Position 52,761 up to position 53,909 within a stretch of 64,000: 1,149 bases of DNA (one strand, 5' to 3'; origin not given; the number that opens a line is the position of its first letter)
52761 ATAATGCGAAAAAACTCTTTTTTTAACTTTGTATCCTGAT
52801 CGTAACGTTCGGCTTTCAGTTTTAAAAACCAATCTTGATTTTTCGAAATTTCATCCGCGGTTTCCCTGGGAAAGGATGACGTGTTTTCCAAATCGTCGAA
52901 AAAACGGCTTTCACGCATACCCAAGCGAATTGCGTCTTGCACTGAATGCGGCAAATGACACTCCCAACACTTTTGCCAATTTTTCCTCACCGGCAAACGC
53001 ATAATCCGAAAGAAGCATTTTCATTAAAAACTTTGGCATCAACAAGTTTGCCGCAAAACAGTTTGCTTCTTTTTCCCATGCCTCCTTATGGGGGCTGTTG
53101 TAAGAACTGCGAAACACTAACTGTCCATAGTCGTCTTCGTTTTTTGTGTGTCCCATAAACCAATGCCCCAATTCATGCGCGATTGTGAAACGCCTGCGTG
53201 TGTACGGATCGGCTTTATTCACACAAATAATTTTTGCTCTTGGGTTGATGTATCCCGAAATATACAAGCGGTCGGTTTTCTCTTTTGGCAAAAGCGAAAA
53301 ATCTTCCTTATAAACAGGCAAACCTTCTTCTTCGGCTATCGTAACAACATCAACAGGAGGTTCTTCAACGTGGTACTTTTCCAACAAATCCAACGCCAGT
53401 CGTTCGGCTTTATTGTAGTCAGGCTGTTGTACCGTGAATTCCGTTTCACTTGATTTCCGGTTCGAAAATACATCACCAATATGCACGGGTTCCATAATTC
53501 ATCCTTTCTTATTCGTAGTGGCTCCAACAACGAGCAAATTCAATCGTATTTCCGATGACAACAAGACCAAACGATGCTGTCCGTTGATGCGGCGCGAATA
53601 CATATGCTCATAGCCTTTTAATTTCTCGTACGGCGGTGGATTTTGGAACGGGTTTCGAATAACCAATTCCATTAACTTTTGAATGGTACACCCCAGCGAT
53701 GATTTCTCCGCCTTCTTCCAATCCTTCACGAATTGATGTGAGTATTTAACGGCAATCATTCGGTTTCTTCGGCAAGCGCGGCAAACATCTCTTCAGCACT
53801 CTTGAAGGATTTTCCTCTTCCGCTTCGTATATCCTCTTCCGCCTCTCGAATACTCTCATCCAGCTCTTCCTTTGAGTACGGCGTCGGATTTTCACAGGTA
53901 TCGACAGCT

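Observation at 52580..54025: Tightly coupled four-gene operon: RHH antitoxin, YoeB (frameshifted), ImmA/IrrE protease, 2-TM protein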

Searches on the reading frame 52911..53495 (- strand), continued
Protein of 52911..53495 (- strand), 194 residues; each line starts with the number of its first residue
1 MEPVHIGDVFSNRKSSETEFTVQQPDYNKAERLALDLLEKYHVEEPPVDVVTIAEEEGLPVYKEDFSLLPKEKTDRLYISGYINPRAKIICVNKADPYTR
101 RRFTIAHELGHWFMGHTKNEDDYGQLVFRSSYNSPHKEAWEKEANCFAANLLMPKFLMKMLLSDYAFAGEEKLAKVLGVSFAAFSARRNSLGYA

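Call 38: find_related_loci(query=A4, collection=genome_contigs, flank=4000)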
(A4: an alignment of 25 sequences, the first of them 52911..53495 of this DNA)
Query A4 (194 aa) in genome_contigs; peptide patterns used: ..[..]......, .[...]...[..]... (x = any residue, [..] = any of these).
600 stretches matched a pattern (row limit reached: there are more); 415 encode a relative of the query (tblastn E <= 1e-3); the best 80 are kept; 80 distinct loci.
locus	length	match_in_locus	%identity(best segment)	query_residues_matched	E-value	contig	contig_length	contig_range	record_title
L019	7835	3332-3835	40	21-192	4e-35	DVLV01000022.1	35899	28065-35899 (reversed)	MAG TPA_asm: Candidatus Stercorousia faecigallinarum isolate CHK154-323 CHK154__C47478_L35899_ERR2241939, whole genome s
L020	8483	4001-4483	39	27-192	7e-29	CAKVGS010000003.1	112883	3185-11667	MAG: uncultured Candidatus Melainabacteria bacterium isolate REFINED_METABAT215_TOP10_CONTIGS_1500_ASSEMBLY_K77_MERGED__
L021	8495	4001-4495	39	16-193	8e-27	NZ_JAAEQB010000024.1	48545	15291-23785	MAG: Bosea sp. (in: a-proteobacteria) isolate Gpa_7 GpaG_CONTIG851056, whole genome shotgun sequence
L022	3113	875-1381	34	9-187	1e-22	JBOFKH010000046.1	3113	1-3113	MAG: Alphaproteobacteria bacterium isolate WFFMC_MAG_371 k139_5349_flag=1_multi=4.0000_len=3113, whole genome shotgun se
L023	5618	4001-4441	37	34-193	4e-22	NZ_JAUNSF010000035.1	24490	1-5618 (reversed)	MAG: Sutterella sp. isolate S4M_St_30 NODE_647_length_24490_cov_19.761490, whole genome shotgun sequence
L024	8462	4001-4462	38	31-192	5e-21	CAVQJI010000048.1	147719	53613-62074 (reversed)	MAG: uncultured proteobacterium isolate MFD10064.bin.1.32 genome assembly, contig: contig_63595, whole genome shotgun se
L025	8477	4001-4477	35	30-194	4e-21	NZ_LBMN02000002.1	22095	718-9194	Bacillus paralicheniformis strain KJ-16 contig_10, whole genome shotgun sequence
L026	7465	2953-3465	33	5-180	1e-20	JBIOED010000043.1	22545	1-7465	MAG: Caulobacterales bacterium isolate GcA5-25 k141_617759_length_22545_cov_30.2442, whole genome shotgun sequence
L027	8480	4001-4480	33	19-188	1e-20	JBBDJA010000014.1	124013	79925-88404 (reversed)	MAG: Waddliaceae bacterium isolate LejiaA_42_13 Lejia_A_258_length_124013_cov_8, whole genome shotgun sequence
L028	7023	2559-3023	35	22-187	5e-20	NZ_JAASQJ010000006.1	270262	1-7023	Dyadobacter arcticus strain DSM 102865 Ga0373366_06, whole genome shotgun sequence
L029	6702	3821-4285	34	34-191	8e-20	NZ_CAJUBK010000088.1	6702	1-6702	MAG: uncultured Oscillibacter sp. isolate MGBC125253, whole genome shotgun sequence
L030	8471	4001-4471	36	34-187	8e-20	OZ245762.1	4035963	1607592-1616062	MAG: Fulvivirga sp. isolate 53f8a290-981c-4c70-b927-bcc3fd8ff10f genome assembly, chromosome: 1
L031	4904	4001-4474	33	26-191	2e-19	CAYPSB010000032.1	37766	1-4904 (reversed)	MAG TPA_asm: uncultured Flavobacterium sp. isolate SRP135725_co1_544 genome assembly, contig: NODE_1065_length_37766_cov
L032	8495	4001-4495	37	30-193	4e-19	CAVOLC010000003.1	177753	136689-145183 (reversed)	MAG: uncultured Acidobacteriota bacterium isolate MFD10071.bin.1.144 genome assembly, contig: contig_38944, whole genome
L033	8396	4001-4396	38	24-159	8e-19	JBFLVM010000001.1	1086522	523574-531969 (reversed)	MAG: Pseudomonadota bacterium isolate MAG006 MAG006_1, whole genome shotgun sequence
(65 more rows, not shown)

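Call 55: search_protein_families(library=phrogs, proteins=[window:52911-53495:-], max_evalue=0.01)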
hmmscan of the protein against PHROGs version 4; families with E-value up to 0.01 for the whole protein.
window:52911-53495:- (194 aa): 6 families
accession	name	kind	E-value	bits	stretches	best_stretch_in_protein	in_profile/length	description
phrog_87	-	other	3.9e-24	86.7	1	30-183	21-156/227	metallo-protease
phrog_1914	-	unknown function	1.6e-22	81.3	1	23-187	5-173/222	-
phrog_19315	-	unknown function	1.5e-19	71.2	1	20-186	4-174/348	-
phrog_2439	-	transcription regulation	1.5e-19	71.1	1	26-192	126-281/367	transcriptional regulator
phrog_1516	-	unknown function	7.3e-09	36.6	1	62-162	46-149/227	-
phrog_18577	-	unknown function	2.9e-06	27.7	1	51-171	139-254/332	-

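Call 58: search_dna_similar(query=window:52911-53495:-, collection=phages, mode=protein, max_evalue=0.001, max_rows=60)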
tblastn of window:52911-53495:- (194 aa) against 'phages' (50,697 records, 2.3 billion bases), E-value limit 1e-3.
Records with a match: 18; places in all: 18; records where one place covers at least 80% of the query: 5.
Best place of each record, by identity: <60% 18.
By first word of the organism name: Bacteriophage 4; Pseudoalteromonas 3; Mycobacterium 2; Peduovirus 2; Burkholderia 2; Clostridium 2; Salmonella 1; Bacillus 1; Escherichia 1.
By host as written in the record: - 7; Clostridium botulinum type C strain C-Stockholm 2; Pseudoalteromonas elyakovii HL-AS1 2; Mycobacterium 1; uncultured Helicobacter sp. 1; Burkholderia cenocepacia Van1 1; Pseudoalteromonas nigrifaciens HL-AS2 1; Burkholderia cenocepacia 1; and 2 more.
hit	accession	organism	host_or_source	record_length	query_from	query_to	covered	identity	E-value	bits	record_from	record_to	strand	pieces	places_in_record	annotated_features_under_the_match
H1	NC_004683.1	Mycobacterium phage Che9c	Mycobacterium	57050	47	192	75%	39.1%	2e-6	53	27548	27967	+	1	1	metallo-protease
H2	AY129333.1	Mycobacterium phage Che9c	-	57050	47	192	75%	39.1%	2e-6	53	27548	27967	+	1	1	32: hypothetical protein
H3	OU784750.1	Peduovirus P2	-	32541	34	194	83%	33.5%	2e-7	56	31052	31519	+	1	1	hypothetical protein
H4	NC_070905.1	Peduovirus P2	-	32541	34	194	83%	33.5%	2e-7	56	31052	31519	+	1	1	hypothetical protein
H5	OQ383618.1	Salmonella phage MET_P1_103_31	cattle manure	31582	34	194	83%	32.9%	4e-7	55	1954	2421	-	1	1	hypothetical protein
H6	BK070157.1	Bacteriophage sp.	uncultured Helicobacter sp.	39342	33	192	82%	32.9%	6e-10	63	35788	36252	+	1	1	hypothetical protein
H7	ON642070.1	Burkholderia phage Carl1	Burkholderia cenocepacia Van1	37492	32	193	84%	29.6%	1e-5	51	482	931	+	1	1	ImmA/IrrE family metallo-endopeptidase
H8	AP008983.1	Clostridium phage c-st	Clostridium botulinum type C strain ...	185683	29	149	62%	35.8%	3e-8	58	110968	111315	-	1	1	conserved hypothetical phage-related protein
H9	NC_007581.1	Clostridium phage c-st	Clostridium botulinum type C strain ...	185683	29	149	62%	35.8%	3e-8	58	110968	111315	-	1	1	metallo-protease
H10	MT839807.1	Bacteriophage sp.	human fecal samples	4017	27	149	63%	32.3%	5e-7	55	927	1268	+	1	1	record has no annotation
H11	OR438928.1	Pseudoalteromonas phage ACA1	Pseudoalteromonas elyakovii HL-AS1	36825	84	193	57%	35.5%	9e-8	57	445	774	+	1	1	antirepressor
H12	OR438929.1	Pseudoalteromonas phage ACA2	Pseudoalteromonas nigrifaciens HL-AS2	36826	84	193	57%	35.5%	9e-8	57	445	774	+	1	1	antirepressor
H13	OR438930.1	Pseudoalteromonas phage proACA1-A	Pseudoalteromonas elyakovii HL-AS1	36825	84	193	57%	35.5%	9e-8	57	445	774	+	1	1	antirepressor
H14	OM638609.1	Burkholderia phage Milagro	Burkholderia cenocepacia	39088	46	149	54%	36.8%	8e-4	45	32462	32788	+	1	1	hypothetical protein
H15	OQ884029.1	Bacillus phage SDFMU_Pfc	Lysinibacillus fusiformis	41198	13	150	71%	26.3%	1e-5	50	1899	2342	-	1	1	hypothetical protein (x2)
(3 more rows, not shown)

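Call 59: get_annotated_region(hit=H3, flank=2500)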
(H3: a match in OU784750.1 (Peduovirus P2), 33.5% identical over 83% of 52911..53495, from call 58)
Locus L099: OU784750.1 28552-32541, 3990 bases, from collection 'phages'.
description: Escherichia virus P2 genome assembly, chromosome: 1.
organism: Peduovirus P2 (NCBI taxid 10679)
taxonomy: Viruses; Duplodnaviria; Heunggongvirae; Uroviricota; Caudoviricetes; Peduoviridae; Peduovirus
host: -; source: -; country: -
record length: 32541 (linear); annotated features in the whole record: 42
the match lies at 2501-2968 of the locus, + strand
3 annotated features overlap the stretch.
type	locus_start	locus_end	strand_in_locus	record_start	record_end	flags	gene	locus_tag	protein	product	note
CDS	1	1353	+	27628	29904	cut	-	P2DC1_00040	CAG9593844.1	hypothetical protein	label:P2DC1_00040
CDS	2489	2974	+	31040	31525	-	-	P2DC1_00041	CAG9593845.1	hypothetical protein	label:P2DC1_00041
CDS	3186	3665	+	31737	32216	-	-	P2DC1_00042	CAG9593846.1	hypothetical protein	label:P2DC1_00042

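Call 60: get_annotated_region(hit=H6, flank=2500)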
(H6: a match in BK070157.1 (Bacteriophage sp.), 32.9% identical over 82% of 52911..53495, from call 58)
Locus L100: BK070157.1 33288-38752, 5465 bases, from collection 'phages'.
description: TPA_asm: Bacteriophage sp. isolate uHspMGBC103445 prophage genomic sequence.
organism: Bacteriophage sp. (NCBI taxid 38018)
taxonomy: Viruses
host: uncultured Helicobacter sp.; source: -; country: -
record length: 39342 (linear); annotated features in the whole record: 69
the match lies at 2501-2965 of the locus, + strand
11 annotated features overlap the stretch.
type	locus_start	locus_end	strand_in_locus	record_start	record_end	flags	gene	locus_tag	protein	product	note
CDS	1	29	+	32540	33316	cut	-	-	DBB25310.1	hypothetical protein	-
CDS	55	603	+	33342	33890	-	-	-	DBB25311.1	hypothetical protein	-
CDS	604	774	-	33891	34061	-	-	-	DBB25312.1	hypothetical protein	-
CDS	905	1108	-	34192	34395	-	-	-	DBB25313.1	hypothetical protein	-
CDS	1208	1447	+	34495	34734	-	-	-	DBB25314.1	hypothetical protein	-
CDS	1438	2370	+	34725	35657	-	-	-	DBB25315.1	hypothetical protein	-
CDS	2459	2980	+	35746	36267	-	-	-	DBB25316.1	hypothetical protein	-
CDS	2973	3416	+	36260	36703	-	-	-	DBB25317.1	hypothetical protein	-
misc_feature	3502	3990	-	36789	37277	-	-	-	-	-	similar to hypothetical protein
CDS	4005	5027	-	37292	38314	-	-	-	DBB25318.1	hypothetical protein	-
CDS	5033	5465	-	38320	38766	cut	-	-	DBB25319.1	hypothetical protein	-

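Call 61: get_annotated_region(hit=H1, flank=2500)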
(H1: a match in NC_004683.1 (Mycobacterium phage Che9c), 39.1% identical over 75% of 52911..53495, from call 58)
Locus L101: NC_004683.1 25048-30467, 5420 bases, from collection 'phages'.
description: Mycobacterium phage Che9c, complete genome.
organism: Mycobacterium phage Che9c (NCBI taxid 2907832)
taxonomy: Viruses; Duplodnaviria; Heunggongvirae; Uroviricota; Caudoviricetes; Chenonavirus; Chenonavirus Che9c
host: Mycobacterium; source: -; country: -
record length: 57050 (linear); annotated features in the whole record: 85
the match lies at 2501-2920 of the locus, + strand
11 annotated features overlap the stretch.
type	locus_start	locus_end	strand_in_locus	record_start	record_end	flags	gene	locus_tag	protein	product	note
CDS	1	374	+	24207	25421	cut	-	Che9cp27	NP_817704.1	peptidoglycan-binding protein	-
CDS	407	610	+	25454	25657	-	-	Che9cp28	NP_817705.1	holin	-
CDS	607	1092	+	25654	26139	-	-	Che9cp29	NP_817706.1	gp28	-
CDS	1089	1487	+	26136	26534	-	-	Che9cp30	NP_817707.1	gp29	-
CDS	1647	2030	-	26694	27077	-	-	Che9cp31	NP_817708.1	HicB-like antitoxin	-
CDS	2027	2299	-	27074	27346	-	-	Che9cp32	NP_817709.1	toxin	-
CDS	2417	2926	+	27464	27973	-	-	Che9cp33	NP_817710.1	metallo-protease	-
CDS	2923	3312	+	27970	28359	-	-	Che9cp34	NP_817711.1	gp33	-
CDS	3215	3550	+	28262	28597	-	-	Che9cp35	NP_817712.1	gp34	-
CDS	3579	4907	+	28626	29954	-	-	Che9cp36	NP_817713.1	gp35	-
CDS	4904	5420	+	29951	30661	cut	-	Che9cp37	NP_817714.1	gp36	-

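Call 85: search_protein_families(library=pfam, alignment_id=A7, max_evalue=0.001)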
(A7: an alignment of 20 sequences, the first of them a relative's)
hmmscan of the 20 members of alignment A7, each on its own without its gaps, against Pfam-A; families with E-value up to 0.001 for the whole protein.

A. member 1, L030:3573-3974:+ (134 aa): 4 families
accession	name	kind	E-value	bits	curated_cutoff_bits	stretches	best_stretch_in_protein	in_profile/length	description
PF01381.28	HTH_3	-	1.4e-13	51.1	23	1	33-86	1-54/55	Helix-turn-helix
PF12844.13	HTH_19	-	4.3e-13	49.4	30.2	1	30-89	1-60/64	Helix-turn-helix domain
PF13560.12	HTH_31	-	2.2e-07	31.5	27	1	32-81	5-55/64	Helix-turn-helix domain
PF13443.12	HTH_26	-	0.00057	20.5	22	0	32-89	1-59/63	Cro/C1-type HTH DNA-binding domain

B. families by the number of members that match (of 20 scanned): 7 families
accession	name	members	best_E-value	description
PF01381.28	HTH_3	20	1.2e-14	Helix-turn-helix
PF13560.12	HTH_31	19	1.3e-12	Helix-turn-helix domain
PF12844.13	HTH_19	16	2.4e-14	Helix-turn-helix domain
PF13443.12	HTH_26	9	4.3e-06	Cro/C1-type HTH DNA-binding domain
PF13744.12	HTH_37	2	3.5e-05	Helix-turn-helix domain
PF13545.12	HTH_Crp_2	2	0.00074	Crp-like helix-turn-helix domain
PF07022.19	Phage_CI_repr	1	0.00022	Bacteriophage CI repressor helix-turn-helix domain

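Call 95: predict_structure(alignment_id=A4)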
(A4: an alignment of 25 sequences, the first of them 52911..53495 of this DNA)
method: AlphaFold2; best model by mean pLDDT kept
length: 194 residues; sequences in the alignment: 25
mean_pLDDT: 88.0   pTM: 0.82
mean pLDDT of the five models: 88.0, 86.3, 86.3, 86.3, 85.7
residues with pLDDT >= 90: 137; 70-90: 23; 50-70: 32; < 50: 2
segments of 3 or more residues with pLDDT < 50: none
pLDDT, mean of each block of 10 residues (from residue 1): 66 56 91 98 97 98 92 76 95 96 98 93 64 65 96 98 96 98 96 92
secondary structure, 60 per line:
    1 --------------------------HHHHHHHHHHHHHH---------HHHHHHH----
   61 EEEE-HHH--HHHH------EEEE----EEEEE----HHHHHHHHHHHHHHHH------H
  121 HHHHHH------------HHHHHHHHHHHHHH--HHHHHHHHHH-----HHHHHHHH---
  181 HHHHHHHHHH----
elements in order: H27-40 H50-56 E61-64 H71-74 E81-84 E89-93 H98-113 H120-126 H139-152 H155-164 H170-177 H181-190

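Call 98: fold_search(model_id=the predicted structure, library=pdb)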
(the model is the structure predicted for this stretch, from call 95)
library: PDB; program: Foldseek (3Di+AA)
matches with E <= 10: 108; with E <= 0.001: 11
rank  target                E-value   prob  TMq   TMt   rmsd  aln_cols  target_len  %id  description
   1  3dti                  2.5e-06  1.00  0.53  0.43   6.6       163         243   23  Crystal structure of the IRRE protein, a central regulator of DNA damage repair in deinococcaceae (released 2009-02-10)
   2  8sln_A                2.6e-06  1.00  0.55  0.45   6.0       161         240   22  Crystal structure of Deinococcus geothermalis PprI complexed with ssDNA (released 2024-03-13)
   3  7t5t                  8.3e-06  1.00  0.51  0.37   6.0       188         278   22  Structure of Thauera sp. K11 CapP (released 2022-09-14)
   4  3dte                  8.8e-06  1.00  0.51  0.41   5.9       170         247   23  Crystal structure of the IRRE protein, a central regulator of DNA damage repair in deinococcaceae (released 2009-02-10)
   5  6cyj_A                3.1e-05  1.00  0.56  0.34   6.4       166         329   17  Mycobacterium tuberculosis transcriptional regulator (released 2019-04-17)
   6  8slm                  3.3e-05  1.00  0.53  0.43   6.2       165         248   21  Crystal structure of Deinococcus geothermalis PprI (released 2024-03-13)
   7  6cyy_A                4.4e-05  1.00  0.58  0.36   6.5       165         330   18  Mycobacterium tuberculosis transcriptional regulator (released 2019-04-17)
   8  6cz6_D                5.5e-05  1.00  0.55  0.34   6.6       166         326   19  Mycobacterium tuberculosis transcriptional regulator (released 2019-04-17)
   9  6cz6_A                5.9e-05  1.00  0.55  0.34   6.7       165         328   18  Mycobacterium tuberculosis transcriptional regulator (released 2019-04-17)
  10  6d2s                  2.0e-04  1.00  0.58  0.42   5.9       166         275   17  Mycobacterium tuberculosis transcriptional regulator (released 2019-04-17)
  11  6cz6_C                2.5e-04  1.00  0.52  0.32   6.7       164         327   16  Mycobacterium tuberculosis transcriptional regulator (released 2019-04-17)
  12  4jiu                  8.6e-02  0.63  0.25  0.41  11.4       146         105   12  Crystal structure of the metallopeptidase zymogen of Pyrococcus abyssi abylysin (released 2013-06-12)
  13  4qhi_B                9.7e-02  0.77  0.26  0.43  10.9       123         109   15  Crystal structure of Methanocaldococcus jannaschii selecase mutant R36W (released 2014-07-16)
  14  4jix_B                1.2e-01  0.47  0.22  0.38  10.9       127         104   11  Crystal structure of the metallopeptidase zymogen of Methanocaldococcus jannaschii jannalysin (released 2013-06-12)
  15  1pwu_B                2.9e-01  0.28  0.28  0.10  15.2       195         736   15  Crystal Structure of Anthrax Lethal Factor complexed with (3-(N-hydroxycarboxamido)-2-isobutylpropanoyl-Trp-methylamid (released 2004-02-03)
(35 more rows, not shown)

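Call 102: search_protein_families(library=padloc, proteins=[L101:2417-2926:+, L101:2923-3312:+], max_evalue=0.01)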
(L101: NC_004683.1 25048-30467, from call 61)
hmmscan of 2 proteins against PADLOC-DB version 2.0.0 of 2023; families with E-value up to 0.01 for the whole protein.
L101:2417-2926:+ (169 aa): 15 families
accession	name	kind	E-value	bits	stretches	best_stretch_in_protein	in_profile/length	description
PDLC04141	capP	-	6.7e-25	86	1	15-166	8-152/242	capP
PDLC03949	RmrA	-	4.4e-13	46.8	1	38-169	150-267/363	-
PDLC03954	RmrA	-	3.3e-10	37.4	1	37-169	167-292/380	-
PDLC03947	RmrA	-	1.1e-09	35.7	1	64-169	193-292/383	-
PDLC03946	RmrA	-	1.9e-08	31.4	1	62-168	174-268/357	-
PDLC03948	RmrA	-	4.1e-08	30.5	1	39-168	167-290/397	-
PDLC03945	RmrA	-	8.5e-08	29.7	1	38-168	168-294/394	-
PDLC04776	PDC-M69B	-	1.4e-07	29.5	1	64-138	67-136/272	-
PDLC03953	RmrA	-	2.4e-07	28.3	1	73-167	203-283/373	-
PDLC03944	RmrA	-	8.5e-07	26.4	1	70-168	191-284/384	-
PDLC03951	RmrA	-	1.8e-06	25.2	1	60-169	186-287/400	-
PDLC03952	RmrA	-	2.3e-06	24.7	1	64-169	205-304/395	-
PDLC03943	RmrA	-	4.1e-06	24.1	1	70-140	183-238/370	-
PDLC03950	RmrA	-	7.5e-06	23.2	1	40-146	159-254/369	-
PDLC03955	RmrA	-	0.0023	15.2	0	65-168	200-291/371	-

L101:2923-3312:+ (129 aa): 0 families

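Call 103: search_protein_families(library=pfam, proteins=[L006:5001-5537:+, L011:785-1342:+, L019:3275-3841:+], max_evalue=0.01)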
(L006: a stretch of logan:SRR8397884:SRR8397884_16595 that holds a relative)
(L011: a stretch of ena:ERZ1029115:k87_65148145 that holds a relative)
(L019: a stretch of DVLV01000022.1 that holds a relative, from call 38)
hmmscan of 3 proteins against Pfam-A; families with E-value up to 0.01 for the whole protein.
L006:5001-5537:+ (178 aa): 4 families
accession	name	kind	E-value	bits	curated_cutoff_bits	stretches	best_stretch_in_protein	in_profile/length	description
PF06114.19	Peptidase_M78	-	3.5e-19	69.2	22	1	47-172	4-121/123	IrrE N-terminal-like domain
PF12725.13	DUF3810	-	0.00021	21.2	28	1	55-97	159-201/311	Protein of unknown function (DUF3810)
PF20573.4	DUF6782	-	0.00085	19.1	27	1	24-135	31-134/241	Putative metallopeptidase family (DUF6782)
PF19527.4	DUF6055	-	0.0035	16.8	27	1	84-140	126-178/417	Family of unknown function (DUF6055)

L011:785-1342:+ (185 aa): 3 families
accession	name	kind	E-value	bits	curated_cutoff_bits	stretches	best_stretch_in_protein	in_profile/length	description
PF06114.19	Peptidase_M78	-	1.9e-18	66.9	22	1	74-179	23-121/123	IrrE N-terminal-like domain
PF13058.12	DUF3920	-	0.0051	17.5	27.3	1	69-144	52-119/126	Protein of unknown function (DUF3920)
PF20573.4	DUF6782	-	0.0065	16.2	27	1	71-105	68-102/241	Putative metallopeptidase family (DUF6782)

L019:3275-3841:+ (188 aa): 1 family
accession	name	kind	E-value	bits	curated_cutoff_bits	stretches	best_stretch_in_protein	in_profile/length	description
PF06114.19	Peptidase_M78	-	1.4e-17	64.1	22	1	62-181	7-120/123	IrrE N-terminal-like domain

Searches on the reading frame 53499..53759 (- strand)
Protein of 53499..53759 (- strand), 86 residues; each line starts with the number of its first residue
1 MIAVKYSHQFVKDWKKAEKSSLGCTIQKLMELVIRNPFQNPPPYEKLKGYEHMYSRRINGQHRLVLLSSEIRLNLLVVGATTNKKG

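Call 3: search_protein_families(library=pfam, proteins=[window:53499-53759:-], max_evalue=1)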
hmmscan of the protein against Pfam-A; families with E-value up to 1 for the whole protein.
window:53499-53759:- (86 aa): 2 families
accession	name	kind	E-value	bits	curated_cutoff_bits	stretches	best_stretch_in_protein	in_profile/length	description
PF06769.20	YoeB_toxin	-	1.8e-07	31.5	27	1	13-76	11-74/80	YoeB-like toxin of bacterial type II toxin-antitoxin system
PF05016.21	ParE_toxin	-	0.056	14.5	23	1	4-65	1-68/89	ParE toxin of type II toxin-antitoxin system, parDE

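Call 6: search_protein_families(library=padloc, proteins=[window:53499-53759:-], max_evalue=1)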
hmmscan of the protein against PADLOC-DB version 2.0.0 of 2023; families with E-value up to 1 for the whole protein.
window:53499-53759:- (86 aa): 0 families

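Call 7: search_protein_families(library=ncbifam, proteins=[window:53499-53759:-], max_evalue=1)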
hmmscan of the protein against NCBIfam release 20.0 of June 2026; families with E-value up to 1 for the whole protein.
window:53499-53759:- (86 aa): 3 families
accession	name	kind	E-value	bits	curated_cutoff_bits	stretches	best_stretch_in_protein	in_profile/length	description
TIGR02116.1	toxin_Txe_YoeB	equivalog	2.6e-14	53.2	51.8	1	6-73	1-71/80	Txe/YoeB family addiction module toxin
TIGR02385.1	RelE_StbE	subfamily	0.00045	20.7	27.9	1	4-65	2-67/88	type II toxin-antitoxin system mRNA interferase toxin, RelE/StbE family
TIGR00053.1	TIGR00053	subfamily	0.0041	17.7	87.25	1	2-51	2-54/92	YafQ family addiction module toxin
